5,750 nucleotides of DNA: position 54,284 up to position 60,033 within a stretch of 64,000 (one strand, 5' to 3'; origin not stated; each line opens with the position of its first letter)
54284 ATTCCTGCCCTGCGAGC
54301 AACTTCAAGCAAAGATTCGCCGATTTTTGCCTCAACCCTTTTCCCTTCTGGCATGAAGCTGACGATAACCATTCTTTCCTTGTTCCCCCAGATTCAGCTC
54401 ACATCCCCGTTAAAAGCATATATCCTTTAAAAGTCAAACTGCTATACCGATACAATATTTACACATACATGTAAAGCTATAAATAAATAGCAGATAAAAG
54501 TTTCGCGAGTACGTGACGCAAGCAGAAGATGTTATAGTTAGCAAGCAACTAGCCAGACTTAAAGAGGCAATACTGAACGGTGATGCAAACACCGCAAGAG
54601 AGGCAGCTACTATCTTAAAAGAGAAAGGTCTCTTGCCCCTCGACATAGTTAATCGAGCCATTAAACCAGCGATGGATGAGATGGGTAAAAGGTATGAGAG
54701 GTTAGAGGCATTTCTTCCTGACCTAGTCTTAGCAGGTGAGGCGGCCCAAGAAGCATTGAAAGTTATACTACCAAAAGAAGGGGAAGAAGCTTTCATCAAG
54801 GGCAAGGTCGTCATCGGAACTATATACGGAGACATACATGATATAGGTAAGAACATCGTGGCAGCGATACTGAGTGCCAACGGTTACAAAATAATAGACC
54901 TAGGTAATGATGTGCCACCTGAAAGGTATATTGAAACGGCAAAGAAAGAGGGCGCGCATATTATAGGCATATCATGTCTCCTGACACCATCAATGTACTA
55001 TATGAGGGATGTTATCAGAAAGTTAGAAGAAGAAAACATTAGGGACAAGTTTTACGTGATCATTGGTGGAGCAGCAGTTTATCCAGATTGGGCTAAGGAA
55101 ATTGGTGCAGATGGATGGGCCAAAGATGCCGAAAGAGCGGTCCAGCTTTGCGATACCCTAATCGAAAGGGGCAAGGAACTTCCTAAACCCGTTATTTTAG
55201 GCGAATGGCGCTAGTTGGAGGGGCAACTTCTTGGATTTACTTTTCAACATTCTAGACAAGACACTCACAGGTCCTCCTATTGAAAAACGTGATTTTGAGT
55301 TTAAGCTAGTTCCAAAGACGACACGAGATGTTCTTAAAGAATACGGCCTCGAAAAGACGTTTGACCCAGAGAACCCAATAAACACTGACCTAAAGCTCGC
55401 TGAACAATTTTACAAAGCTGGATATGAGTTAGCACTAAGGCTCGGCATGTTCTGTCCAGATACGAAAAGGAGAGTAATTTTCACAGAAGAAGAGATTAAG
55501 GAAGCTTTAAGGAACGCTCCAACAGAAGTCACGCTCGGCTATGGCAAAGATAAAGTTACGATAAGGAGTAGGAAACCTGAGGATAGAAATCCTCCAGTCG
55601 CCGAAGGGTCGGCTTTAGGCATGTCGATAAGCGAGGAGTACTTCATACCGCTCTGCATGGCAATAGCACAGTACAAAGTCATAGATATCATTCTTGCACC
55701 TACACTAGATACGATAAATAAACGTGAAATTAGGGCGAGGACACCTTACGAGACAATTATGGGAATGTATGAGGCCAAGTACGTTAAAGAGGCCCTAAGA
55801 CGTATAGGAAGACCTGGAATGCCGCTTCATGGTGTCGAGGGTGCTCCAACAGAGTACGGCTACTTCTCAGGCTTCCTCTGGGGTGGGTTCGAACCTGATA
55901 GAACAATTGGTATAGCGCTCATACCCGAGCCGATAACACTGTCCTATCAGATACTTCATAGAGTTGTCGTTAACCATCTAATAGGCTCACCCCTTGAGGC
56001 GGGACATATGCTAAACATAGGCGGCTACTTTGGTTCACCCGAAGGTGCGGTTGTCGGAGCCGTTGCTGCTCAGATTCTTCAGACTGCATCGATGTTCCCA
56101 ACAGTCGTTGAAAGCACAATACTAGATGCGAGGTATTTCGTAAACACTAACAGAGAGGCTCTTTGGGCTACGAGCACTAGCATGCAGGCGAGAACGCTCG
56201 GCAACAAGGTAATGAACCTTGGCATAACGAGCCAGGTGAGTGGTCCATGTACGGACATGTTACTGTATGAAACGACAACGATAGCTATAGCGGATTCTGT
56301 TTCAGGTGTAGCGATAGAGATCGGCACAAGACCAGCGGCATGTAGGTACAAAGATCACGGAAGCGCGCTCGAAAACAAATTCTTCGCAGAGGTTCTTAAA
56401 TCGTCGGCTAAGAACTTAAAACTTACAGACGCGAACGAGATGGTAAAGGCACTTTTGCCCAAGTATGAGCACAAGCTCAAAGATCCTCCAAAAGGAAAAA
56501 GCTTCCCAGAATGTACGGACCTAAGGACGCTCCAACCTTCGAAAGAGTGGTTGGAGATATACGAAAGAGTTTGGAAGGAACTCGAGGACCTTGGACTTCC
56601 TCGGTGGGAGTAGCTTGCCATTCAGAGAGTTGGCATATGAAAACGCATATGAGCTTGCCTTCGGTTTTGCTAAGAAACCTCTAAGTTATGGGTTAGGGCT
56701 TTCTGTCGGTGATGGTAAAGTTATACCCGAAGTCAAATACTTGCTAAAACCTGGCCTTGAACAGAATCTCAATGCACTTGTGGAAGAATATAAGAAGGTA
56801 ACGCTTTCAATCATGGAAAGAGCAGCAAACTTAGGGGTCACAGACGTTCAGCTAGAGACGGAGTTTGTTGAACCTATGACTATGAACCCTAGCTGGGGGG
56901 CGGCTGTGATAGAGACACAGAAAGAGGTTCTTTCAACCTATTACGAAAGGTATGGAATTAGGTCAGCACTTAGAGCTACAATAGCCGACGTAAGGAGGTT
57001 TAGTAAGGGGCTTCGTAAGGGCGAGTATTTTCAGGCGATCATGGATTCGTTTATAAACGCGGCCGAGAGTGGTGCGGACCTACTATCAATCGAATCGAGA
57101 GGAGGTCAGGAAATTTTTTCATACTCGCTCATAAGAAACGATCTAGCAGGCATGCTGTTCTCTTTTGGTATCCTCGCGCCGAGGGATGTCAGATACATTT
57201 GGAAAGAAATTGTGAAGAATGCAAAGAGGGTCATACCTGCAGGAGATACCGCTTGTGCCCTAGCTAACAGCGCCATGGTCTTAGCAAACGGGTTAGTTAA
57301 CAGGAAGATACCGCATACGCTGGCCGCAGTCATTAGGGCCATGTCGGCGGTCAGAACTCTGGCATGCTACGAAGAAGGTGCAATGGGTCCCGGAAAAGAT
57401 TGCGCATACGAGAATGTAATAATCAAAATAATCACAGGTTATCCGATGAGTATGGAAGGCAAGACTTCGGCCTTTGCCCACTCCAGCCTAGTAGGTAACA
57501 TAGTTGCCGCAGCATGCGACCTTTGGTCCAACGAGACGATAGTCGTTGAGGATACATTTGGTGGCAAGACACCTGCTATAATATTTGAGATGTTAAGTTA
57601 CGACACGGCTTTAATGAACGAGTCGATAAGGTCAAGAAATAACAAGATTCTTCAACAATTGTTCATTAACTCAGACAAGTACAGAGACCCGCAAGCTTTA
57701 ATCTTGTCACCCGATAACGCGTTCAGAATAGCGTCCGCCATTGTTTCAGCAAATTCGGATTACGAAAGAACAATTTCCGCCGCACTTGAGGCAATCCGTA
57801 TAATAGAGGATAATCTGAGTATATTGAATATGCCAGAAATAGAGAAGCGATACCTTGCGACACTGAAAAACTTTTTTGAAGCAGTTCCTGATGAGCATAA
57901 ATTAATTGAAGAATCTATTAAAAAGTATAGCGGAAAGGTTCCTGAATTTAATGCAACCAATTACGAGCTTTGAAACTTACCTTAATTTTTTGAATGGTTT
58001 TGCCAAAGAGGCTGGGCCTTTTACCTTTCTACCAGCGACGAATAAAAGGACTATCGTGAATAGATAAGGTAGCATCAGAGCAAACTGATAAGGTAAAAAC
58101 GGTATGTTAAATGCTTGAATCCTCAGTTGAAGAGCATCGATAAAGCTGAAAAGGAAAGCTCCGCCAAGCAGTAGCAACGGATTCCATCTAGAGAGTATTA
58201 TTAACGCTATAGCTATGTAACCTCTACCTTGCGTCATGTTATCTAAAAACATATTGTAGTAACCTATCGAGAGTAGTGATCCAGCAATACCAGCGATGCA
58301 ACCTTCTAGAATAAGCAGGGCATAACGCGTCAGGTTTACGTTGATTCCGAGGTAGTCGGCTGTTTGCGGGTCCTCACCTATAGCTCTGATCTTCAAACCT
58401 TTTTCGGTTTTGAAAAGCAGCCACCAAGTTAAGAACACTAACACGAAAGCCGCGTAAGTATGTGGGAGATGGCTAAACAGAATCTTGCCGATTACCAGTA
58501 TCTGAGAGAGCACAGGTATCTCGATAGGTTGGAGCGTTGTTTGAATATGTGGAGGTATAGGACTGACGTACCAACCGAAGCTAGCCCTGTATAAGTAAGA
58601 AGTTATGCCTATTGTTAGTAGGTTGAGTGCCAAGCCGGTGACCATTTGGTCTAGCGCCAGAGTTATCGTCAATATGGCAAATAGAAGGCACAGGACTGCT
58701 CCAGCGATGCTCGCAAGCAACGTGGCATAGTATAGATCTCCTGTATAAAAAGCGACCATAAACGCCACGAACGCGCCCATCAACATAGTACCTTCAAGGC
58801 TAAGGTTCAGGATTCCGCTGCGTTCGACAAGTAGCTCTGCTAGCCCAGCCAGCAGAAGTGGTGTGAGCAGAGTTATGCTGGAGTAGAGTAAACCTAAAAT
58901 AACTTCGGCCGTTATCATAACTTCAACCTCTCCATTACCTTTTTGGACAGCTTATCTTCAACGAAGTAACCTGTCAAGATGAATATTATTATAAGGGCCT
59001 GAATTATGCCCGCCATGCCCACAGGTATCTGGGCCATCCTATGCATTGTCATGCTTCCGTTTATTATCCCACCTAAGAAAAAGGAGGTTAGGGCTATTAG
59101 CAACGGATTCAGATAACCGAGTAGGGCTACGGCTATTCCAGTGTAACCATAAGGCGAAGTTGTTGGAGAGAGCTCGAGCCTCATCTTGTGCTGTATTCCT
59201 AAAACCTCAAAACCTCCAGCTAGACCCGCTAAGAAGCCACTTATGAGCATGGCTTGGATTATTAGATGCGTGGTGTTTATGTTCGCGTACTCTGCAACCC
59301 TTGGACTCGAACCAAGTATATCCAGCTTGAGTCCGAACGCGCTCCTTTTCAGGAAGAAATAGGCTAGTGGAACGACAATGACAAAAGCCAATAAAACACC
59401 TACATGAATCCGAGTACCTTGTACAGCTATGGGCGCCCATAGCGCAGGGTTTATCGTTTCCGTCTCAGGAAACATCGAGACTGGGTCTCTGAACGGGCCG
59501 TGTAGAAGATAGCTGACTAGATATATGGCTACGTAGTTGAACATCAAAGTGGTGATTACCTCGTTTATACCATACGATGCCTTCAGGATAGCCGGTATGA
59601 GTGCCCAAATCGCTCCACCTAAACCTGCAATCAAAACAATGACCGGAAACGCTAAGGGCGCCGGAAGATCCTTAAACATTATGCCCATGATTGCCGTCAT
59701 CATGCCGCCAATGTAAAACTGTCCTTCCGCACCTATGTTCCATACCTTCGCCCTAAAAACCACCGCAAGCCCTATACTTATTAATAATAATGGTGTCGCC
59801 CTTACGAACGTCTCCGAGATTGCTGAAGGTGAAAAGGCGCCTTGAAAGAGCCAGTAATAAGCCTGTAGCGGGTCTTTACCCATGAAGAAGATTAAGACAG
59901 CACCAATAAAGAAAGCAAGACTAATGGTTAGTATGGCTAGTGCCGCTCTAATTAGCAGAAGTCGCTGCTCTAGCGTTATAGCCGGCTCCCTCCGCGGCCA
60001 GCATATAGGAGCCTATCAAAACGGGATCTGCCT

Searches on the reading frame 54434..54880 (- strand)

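Call 22: search_protein_families(library=pfam, proteins=[window:54434-54880:-], max_evalue=0.001)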
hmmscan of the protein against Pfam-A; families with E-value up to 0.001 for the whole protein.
window:54434-54880:- (148 aa): 1 family
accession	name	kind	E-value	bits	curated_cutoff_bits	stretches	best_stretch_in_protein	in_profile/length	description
PF03605.20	DcuA_DcuB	-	0.00016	21.2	27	1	74-118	115-155/368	Anaerobic c4-dicarboxylate membrane transporter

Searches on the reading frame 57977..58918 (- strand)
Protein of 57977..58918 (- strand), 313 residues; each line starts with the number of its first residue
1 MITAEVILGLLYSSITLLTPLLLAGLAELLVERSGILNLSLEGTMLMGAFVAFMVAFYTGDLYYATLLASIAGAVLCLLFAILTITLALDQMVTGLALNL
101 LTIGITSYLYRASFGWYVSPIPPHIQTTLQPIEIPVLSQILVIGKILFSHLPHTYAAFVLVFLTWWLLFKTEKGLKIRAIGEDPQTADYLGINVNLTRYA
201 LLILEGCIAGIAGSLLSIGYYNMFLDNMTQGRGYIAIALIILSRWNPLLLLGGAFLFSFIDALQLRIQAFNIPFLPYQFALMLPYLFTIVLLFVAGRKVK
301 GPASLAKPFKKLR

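Call 22: search_protein_families(library=pfam, proteins=[window:57977-58918:-], max_evalue=0.001)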
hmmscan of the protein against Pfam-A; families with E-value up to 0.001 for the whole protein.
window:57977-58918:- (313 aa): 1 family
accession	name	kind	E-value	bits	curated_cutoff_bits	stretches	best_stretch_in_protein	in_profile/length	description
PF02653.21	BPD_transp_2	-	1.7e-38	132.8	26.8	1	13-289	4-266/269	Branched-chain amino acid transport system / permease component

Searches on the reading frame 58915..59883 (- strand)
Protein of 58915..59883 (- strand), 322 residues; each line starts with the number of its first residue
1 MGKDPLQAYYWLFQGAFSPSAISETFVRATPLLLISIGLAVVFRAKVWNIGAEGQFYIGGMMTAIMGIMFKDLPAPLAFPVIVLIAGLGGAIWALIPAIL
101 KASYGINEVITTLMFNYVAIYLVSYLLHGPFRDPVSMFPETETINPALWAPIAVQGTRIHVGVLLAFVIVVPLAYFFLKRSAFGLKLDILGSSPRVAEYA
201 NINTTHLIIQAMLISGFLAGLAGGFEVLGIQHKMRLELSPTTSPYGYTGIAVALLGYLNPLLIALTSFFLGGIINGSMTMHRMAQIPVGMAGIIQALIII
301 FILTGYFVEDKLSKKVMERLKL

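Call 22: search_protein_families(library=pfam, proteins=[window:58915-59883:-], max_evalue=0.001)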
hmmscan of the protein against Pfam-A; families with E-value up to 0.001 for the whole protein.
window:58915-59883:- (322 aa): 1 family
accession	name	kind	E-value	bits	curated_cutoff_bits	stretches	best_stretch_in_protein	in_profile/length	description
PF02653.21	BPD_transp_2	-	2.7e-38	132.1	26.8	1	22-303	2-269/269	Branched-chain amino acid transport system / permease component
